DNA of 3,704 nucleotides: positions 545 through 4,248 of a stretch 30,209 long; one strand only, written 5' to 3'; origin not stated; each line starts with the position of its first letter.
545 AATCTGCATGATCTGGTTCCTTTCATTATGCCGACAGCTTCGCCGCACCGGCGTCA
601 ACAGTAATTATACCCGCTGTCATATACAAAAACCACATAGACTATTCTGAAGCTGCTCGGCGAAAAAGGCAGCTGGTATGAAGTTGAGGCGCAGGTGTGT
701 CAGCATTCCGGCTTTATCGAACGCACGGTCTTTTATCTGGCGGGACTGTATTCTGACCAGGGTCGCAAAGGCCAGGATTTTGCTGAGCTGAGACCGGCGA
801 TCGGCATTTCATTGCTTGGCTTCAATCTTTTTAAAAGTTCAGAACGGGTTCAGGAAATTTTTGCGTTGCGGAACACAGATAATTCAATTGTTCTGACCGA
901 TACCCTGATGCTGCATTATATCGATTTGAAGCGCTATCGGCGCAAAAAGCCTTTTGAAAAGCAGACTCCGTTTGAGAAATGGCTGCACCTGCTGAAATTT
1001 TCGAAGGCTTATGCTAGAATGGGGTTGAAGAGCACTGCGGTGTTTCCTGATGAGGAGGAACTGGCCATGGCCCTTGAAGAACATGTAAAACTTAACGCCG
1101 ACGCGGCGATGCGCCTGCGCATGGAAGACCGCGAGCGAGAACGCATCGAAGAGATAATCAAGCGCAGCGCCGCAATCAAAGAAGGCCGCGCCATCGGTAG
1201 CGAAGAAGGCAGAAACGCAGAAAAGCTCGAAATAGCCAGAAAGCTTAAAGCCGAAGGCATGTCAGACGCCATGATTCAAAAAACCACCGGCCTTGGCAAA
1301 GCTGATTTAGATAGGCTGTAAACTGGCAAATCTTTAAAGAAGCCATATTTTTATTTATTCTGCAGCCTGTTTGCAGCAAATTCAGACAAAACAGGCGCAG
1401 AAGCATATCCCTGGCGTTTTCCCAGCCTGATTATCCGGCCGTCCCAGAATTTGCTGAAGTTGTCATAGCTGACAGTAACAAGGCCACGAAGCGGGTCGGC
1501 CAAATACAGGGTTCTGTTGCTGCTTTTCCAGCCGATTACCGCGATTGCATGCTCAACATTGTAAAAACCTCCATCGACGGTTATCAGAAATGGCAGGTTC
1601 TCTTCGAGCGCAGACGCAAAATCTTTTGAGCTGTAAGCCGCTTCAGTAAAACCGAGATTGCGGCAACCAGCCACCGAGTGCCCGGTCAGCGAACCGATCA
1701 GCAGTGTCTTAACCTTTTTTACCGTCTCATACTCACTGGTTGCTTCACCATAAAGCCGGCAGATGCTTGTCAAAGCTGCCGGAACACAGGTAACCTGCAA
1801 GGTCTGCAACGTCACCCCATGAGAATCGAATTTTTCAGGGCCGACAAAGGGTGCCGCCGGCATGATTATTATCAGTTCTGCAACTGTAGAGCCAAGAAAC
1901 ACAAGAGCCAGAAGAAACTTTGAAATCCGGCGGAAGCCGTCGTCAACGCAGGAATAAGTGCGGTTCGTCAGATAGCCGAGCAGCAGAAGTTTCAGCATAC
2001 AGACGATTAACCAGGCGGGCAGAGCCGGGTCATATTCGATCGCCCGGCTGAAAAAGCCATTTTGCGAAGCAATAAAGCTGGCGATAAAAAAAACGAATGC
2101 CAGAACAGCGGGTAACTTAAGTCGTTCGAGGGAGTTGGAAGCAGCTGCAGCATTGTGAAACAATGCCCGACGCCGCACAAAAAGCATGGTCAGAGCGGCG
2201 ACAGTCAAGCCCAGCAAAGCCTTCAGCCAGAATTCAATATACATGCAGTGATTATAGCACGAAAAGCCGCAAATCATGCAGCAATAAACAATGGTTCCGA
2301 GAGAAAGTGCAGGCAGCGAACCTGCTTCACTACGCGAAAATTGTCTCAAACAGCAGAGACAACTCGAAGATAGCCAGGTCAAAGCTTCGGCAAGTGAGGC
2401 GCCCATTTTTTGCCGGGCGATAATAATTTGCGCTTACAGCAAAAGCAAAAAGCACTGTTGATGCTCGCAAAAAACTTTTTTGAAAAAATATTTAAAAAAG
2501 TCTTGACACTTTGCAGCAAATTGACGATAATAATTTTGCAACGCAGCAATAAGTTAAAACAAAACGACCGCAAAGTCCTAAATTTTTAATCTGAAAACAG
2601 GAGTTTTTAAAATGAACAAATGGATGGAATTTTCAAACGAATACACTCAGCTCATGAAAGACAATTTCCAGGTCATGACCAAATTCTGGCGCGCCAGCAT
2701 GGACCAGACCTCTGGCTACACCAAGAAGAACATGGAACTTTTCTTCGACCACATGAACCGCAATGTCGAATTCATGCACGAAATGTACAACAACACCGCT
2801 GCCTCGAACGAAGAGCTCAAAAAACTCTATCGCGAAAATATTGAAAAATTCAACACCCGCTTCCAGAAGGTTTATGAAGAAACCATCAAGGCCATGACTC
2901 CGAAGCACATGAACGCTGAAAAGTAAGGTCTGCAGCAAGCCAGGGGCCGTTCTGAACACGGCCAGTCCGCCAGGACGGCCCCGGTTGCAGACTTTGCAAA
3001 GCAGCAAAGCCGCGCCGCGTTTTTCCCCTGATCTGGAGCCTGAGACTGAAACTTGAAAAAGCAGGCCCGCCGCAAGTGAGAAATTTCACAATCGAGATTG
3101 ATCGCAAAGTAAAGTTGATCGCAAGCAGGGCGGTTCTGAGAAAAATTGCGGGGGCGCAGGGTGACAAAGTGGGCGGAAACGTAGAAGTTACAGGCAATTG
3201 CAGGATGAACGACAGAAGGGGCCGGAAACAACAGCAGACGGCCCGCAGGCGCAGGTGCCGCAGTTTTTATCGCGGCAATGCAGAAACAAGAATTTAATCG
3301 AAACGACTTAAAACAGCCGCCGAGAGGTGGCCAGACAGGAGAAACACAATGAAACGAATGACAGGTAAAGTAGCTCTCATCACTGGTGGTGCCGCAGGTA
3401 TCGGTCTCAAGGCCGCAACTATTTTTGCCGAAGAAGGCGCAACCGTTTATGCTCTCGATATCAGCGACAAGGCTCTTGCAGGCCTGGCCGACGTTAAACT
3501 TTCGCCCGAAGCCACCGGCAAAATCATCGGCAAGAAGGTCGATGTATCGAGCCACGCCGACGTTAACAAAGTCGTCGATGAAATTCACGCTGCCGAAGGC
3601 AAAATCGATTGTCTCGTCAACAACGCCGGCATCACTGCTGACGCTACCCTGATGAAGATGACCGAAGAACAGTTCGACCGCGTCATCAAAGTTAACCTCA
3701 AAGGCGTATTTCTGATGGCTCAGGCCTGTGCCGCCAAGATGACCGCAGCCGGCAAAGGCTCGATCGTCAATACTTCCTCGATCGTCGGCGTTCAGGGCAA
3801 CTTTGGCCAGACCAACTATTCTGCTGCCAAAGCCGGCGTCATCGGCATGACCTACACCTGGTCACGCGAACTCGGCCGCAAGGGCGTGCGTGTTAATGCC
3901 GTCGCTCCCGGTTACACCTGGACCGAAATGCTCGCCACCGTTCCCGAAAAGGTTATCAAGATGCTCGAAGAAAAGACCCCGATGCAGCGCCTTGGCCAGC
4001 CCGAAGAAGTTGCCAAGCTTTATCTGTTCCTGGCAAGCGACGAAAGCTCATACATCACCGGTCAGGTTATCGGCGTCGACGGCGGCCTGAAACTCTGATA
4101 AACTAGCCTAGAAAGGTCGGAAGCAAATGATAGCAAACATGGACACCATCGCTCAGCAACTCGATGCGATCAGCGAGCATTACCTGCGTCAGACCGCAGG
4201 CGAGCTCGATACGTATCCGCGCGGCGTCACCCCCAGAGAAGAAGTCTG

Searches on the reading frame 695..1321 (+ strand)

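Call 69: search_protein_families(library=pfam, proteins=[window:695-1321:+], max_evalue=0.001)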
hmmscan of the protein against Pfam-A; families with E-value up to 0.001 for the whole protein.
window:695-1321:+ (208 aa): 1 family
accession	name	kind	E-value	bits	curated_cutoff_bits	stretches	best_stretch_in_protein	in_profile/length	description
PF12784.13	PDDEXK_2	-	4e-20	73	27.4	1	3-151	77-220/229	PD-(D/E)XK nuclease family transposase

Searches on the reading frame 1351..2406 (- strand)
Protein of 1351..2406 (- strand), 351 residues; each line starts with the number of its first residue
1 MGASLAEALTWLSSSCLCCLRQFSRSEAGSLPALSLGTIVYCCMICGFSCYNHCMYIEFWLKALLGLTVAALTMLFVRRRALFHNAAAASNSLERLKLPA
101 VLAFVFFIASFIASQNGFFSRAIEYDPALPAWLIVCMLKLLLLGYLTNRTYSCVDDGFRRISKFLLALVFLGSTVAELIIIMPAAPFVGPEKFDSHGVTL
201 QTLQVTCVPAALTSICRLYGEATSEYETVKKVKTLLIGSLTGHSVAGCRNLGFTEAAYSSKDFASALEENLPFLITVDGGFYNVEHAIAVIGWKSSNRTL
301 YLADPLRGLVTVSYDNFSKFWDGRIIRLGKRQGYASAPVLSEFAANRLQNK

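Call 69: search_protein_families(library=pfam, proteins=[window:1351-2406:-], max_evalue=0.001)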
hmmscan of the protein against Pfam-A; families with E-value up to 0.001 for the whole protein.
window:1351-2406:- (351 aa): 2 families
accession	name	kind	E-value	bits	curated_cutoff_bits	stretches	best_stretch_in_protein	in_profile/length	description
PF03412.21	Peptidase_C39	-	3.6e-08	33.7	22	1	198-330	4-130/133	Peptidase C39 family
PF13529.12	Peptidase_C39_2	-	2.5e-05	25.3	24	1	202-305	11-142/143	Peptidase_C39 like family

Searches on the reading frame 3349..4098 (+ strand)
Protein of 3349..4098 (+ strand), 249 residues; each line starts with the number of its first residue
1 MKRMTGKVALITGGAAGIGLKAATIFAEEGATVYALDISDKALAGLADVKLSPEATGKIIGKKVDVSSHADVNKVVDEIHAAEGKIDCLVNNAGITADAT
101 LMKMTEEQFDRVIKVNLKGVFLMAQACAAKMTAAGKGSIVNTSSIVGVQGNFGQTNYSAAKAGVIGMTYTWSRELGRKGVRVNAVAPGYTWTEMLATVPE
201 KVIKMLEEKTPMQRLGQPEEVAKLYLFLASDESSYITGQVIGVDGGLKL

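Call 3: search_protein_families(library=pfam, proteins=[window:3349-4098:+], max_evalue=0.1)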
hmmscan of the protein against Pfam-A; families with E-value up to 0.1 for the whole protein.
window:3349-4098:+ (249 aa): 6 families
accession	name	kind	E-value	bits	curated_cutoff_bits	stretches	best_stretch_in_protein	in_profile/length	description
PF13561.12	adh_short_C2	-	6.4e-68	229.3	27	1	14-247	1-235/236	Enoyl-(Acyl carrier protein) reductase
PF00106.31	adh_short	-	1.7e-56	191.2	26.6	1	7-200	1-192/195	short chain dehydrogenase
PF08659.16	KR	-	1.1e-20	74.7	22.6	1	9-183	3-174/180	KR domain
PF23441.1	SDR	-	1.3e-06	28.5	27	1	6-247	7-255/258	SDR-like rossmann domain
PF04321.23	RmlD_sub_bind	-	0.0037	16.8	27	1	10-130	4-92/287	RmlD substrate binding domain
PF00070.33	Pyr_redox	-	0.062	14.3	22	0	14-77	6-68/82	Pyridine nucleotide-disulphide oxidoreductase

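Call 4: search_protein_families(library=ncbifam, proteins=[window:3349-4098:+], max_evalue=0.1)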
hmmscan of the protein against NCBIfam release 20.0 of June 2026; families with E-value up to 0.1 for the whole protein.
window:3349-4098:+ (249 aa): 240 families (the best 25 are shown)
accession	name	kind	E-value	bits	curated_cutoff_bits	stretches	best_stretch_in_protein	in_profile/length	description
TIGR01830.1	3oxo_ACP_reduc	equivalog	2.4e-83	279.5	297.75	1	9-247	1-238/239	3-oxoacyl-[acyl-carrier-protein] reductase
NF004198.0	PRK05653.1-3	equivalog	3.6e-82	275.6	296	1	2-248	3-247/248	3-oxoacyl-ACP reductase FabG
NF004197.0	PRK05653.1-1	equivalog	9.6e-73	244.9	332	1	3-248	4-247/249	3-oxoacyl-ACP reductase FabG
TIGR01829.1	AcAcCoA_reduct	subfamily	1.4e-72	244.2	302.1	1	7-248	1-241/242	acetoacetyl-CoA reductase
NF009466.0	PRK12826.1-2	subfamily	3.3e-70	236.4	222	1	6-248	3-245/248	3-oxoacyl-ACP reductase FabG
NF009464.0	PRK12824.1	subfamily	4.9e-69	232.7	269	1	7-247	3-242/245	3-oxoacyl-ACP reductase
NF005559.1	PRK07231.1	subfamily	1e-66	225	215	1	3-247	1-247/249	glucose 1-dehydrogenase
NF052558.1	MBtsdlDhBudC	equivalog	1.7e-65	221.1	270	1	5-247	2-241/250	meso-2,3-butanediol dehydrogenase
NF004199.0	PRK05653.1-4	equivalog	6.2e-65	219.2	301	1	4-248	3-246/247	3-oxoacyl-ACP reductase FabG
NF004791.0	PRK06138.1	equivalog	5.6e-64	215.9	312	1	3-247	2-249/252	SDR family oxidoreductase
NF006072.0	PRK08217.1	subfamily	2.7e-62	210.8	298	1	4-249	3-253/253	3-ketoacyl-(acyl-carrier-protein) reductase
NF009546.0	PRK12935.1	equivalog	8.7e-62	208.9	418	1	1-248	1-246/247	acetoacetyl-CoA reductase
NF004818.0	PRK06172.1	equivalog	4.8e-60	203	336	1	2-247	3-250/253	SDR family oxidoreductase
NF006070.0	PRK08213.1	subfamily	3e-59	200.7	279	1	3-248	9-257/259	gluconate 5-dehydrogenase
NF005067.0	PRK06484.1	equivalog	3.3e-59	200.8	713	1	4-247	7-251/524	short chain dehydrogenase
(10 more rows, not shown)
